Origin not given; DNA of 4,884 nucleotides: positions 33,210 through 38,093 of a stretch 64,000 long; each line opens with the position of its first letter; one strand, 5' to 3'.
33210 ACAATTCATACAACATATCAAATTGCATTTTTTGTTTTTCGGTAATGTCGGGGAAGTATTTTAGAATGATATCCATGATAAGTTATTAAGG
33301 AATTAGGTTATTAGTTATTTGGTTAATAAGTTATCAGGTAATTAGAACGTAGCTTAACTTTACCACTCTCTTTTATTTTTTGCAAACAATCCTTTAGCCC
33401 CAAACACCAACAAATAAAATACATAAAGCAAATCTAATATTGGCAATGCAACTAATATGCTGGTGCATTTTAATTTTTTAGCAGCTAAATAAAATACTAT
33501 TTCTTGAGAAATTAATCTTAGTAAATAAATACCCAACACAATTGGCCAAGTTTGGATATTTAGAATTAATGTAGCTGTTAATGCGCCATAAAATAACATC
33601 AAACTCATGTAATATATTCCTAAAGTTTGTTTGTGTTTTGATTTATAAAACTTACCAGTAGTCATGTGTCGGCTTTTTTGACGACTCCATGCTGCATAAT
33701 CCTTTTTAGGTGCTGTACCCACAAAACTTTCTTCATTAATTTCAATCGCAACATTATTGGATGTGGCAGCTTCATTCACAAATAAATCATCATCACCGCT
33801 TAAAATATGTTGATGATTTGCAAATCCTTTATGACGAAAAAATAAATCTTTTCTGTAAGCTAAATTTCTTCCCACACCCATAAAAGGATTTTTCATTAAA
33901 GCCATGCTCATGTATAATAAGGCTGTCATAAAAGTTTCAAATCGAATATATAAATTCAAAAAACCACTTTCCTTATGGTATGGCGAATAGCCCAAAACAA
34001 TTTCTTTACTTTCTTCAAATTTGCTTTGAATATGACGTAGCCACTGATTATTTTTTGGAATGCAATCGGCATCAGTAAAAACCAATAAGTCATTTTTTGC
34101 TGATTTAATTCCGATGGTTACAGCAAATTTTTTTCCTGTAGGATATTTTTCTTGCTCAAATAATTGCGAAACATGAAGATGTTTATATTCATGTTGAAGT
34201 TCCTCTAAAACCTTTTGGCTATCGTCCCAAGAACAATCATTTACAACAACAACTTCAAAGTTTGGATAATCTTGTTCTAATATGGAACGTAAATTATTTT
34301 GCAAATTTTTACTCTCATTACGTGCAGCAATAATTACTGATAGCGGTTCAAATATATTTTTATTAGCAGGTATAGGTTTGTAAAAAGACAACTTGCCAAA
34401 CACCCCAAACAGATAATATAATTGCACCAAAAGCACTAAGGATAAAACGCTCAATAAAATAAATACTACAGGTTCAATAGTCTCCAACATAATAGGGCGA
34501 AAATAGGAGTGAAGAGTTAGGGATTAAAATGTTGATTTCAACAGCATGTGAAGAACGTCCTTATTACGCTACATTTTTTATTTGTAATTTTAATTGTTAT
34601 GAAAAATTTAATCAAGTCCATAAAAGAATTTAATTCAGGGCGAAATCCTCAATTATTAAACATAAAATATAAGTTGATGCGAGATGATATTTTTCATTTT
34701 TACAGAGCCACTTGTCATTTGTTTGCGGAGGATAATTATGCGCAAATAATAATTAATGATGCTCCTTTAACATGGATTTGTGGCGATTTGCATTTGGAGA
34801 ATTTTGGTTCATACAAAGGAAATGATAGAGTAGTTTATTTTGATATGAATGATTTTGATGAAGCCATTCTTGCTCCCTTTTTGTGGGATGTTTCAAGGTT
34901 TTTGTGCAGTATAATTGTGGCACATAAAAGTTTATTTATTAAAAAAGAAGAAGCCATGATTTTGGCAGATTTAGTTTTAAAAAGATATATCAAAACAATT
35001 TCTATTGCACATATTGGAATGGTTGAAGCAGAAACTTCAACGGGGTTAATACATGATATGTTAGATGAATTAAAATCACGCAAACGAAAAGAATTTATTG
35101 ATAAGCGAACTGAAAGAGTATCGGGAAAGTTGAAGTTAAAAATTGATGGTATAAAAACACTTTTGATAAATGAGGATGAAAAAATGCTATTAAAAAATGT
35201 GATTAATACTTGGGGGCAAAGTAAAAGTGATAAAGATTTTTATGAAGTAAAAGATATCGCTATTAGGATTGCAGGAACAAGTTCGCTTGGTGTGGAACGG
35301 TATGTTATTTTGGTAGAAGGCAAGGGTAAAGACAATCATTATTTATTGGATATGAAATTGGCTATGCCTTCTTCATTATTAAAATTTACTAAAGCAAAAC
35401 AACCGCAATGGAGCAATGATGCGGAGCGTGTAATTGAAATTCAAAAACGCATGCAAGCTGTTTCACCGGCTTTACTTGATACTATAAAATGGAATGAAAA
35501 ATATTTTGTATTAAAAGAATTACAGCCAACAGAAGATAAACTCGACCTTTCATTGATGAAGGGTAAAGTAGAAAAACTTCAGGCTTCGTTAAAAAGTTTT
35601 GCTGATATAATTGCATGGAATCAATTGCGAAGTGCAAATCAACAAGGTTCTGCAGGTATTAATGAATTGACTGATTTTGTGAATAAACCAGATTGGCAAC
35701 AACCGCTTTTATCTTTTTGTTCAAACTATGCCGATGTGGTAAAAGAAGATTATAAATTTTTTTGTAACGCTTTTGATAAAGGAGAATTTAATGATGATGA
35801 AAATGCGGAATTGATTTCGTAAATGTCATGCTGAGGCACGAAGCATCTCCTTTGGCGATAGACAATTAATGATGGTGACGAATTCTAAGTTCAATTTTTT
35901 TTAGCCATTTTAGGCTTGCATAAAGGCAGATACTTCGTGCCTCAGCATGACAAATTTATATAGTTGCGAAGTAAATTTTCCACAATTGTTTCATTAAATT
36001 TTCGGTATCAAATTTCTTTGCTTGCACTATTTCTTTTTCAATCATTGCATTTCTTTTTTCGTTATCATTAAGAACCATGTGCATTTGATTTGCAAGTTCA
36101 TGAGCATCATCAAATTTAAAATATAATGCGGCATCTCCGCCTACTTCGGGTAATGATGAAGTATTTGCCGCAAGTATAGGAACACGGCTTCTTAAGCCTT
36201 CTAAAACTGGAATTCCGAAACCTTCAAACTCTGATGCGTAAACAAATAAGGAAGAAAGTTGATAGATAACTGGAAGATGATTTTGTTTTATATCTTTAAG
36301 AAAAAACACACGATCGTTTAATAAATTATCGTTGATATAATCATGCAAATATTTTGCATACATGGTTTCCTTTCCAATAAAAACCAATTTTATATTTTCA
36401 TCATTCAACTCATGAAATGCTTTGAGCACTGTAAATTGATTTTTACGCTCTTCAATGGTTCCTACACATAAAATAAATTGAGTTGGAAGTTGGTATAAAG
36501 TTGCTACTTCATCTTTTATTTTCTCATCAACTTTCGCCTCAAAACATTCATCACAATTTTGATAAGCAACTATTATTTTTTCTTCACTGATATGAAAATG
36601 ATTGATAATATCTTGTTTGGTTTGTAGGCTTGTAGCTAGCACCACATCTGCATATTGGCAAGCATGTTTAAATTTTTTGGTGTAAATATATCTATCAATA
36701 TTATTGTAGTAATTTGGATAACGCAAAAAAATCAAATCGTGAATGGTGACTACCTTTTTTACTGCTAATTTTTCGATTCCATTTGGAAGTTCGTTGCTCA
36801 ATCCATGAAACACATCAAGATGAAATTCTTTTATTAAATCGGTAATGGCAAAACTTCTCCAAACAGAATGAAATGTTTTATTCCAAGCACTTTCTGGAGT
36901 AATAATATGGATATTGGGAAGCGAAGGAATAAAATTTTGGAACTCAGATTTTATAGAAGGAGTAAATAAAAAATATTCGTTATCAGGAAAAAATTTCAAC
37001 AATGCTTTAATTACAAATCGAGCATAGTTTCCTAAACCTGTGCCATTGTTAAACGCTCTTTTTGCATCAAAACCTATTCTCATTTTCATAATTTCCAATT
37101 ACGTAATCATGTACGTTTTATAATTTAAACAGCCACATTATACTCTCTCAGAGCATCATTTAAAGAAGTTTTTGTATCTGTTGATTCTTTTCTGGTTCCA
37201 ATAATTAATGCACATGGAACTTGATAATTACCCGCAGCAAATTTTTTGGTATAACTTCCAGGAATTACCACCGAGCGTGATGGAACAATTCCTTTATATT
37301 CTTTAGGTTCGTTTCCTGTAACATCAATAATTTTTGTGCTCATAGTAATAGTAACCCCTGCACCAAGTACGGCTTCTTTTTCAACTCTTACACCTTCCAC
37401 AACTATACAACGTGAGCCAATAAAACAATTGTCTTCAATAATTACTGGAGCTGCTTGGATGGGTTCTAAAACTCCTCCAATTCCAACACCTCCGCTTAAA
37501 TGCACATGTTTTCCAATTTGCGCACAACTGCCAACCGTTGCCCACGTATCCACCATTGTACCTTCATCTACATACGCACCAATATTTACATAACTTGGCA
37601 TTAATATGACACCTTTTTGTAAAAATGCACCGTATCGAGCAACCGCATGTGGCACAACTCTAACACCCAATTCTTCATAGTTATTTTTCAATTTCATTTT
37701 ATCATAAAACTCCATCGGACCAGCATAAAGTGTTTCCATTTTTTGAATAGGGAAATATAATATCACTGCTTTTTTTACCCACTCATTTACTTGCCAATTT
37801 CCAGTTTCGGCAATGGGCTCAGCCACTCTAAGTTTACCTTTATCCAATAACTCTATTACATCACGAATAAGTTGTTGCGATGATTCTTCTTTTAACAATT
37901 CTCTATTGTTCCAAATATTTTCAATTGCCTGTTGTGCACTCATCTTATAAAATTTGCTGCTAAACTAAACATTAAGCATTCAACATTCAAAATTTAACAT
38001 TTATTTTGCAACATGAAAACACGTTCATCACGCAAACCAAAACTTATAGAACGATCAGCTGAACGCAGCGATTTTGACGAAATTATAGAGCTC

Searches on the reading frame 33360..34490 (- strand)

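Call 39: search_protein_families(library=pfam, proteins=[window:33360-34490:-])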
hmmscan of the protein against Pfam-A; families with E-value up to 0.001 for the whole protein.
window:33360-34490:- (376 aa): 4 families
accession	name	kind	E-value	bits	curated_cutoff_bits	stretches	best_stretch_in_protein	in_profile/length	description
PF00535.33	Glycos_transf_2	-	1.5e-24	87.2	23.3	1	51-217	1-164/168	Glycosyl transferase family 2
PF13641.12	Glyco_tranf_2_3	-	1e-17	65.4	27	1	49-277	2-229/230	Glycosyltransferase like family 2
PF10111.15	Glyco_tranf_2_2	-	7.3e-08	32.7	27.3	1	51-163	1-116/276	Glycosyltransferase like family 2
PF13506.12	Glyco_transf_21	-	2.7e-05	24.1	21.7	1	114-270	12-168/174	Glycosyl transferase family 21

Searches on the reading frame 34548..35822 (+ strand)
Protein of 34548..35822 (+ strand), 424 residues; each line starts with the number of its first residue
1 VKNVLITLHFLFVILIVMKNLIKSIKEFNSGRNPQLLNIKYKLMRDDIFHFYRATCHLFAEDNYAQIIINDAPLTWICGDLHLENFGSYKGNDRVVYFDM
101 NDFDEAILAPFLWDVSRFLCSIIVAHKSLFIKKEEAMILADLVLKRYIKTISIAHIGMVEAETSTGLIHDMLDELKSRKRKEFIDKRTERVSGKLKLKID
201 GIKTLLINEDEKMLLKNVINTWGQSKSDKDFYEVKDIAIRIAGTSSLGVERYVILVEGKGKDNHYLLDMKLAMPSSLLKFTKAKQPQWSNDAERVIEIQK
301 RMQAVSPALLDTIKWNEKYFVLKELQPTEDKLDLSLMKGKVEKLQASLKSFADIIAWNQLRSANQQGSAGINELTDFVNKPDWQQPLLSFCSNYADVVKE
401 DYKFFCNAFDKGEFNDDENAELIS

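Call 39: search_protein_families(library=pfam, proteins=[window:34548-35822:+])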
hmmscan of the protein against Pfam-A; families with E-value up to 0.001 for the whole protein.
window:34548-35822:+ (424 aa): 1 family
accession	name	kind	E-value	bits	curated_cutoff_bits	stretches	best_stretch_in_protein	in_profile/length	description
PF10009.15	DUF2252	-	2.2e-80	271.1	22.3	1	32-408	1-392/392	Uncharacterized protein conserved in bacteria (DUF2252)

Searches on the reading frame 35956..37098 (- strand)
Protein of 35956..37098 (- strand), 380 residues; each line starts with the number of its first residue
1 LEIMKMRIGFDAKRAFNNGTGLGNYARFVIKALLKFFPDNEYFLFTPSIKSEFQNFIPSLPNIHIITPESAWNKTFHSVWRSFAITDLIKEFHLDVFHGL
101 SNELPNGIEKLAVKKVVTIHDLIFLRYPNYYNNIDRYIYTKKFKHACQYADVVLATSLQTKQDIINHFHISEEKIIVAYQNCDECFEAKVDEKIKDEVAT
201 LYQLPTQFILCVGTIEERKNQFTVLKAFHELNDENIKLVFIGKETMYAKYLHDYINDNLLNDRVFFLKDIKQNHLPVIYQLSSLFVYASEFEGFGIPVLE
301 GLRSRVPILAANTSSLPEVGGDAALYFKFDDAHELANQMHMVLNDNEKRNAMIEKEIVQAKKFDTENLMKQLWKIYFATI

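Call 39: search_protein_families(library=pfam, proteins=[window:35956-37098:-])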
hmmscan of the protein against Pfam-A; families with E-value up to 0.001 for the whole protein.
window:35956-37098:- (380 aa): 3 families
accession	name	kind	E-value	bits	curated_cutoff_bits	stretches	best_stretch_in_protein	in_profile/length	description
PF00534.26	Glycos_transf_1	-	5.1e-30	104.7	26.4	1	206-355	15-168/172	Glycosyl transferases group 1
PF13692.12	Glyco_trans_1_4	-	7e-20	72.2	27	1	208-345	3-142/142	Glycosyl transferases group 1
PF13439.12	Glyco_transf_4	-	1.4e-12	48.4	28.5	1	21-179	3-163/170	Glycosyltransferase Family 4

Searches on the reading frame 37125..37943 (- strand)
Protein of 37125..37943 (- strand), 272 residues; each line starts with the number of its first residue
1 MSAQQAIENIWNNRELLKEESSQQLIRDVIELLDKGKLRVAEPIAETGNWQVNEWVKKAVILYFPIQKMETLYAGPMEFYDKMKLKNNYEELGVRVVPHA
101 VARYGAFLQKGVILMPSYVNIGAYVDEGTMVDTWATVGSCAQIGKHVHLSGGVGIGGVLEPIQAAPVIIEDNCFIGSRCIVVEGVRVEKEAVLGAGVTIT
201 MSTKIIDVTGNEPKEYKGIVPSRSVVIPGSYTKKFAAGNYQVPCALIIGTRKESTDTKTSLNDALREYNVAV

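Call 39: search_protein_families(library=pfam, proteins=[window:37125-37943:-])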
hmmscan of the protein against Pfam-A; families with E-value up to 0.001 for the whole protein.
window:37125-37943:- (272 aa): 4 families
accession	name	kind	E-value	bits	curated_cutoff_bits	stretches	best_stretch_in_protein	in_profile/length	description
PF14805.11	THDPS_N_2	-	4.5e-24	84.8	25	1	4-66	3-67/67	Tetrahydrodipicolinate N-succinyltransferase N-terminal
PF14602.12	Hexapep_2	-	4.1e-13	49.2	27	1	166-200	1-33/34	Hexapeptide repeat of succinyl-transferase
PF00132.30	Hexapep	-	1.1e-11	44.3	27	1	167-200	2-35/36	Bacterial transferase hexapeptide (six repeats)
PF25084.1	LbH_EIF2B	-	0.00052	20.4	54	0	122-204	27-98/105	EIF2B subunit epsilon LbH domain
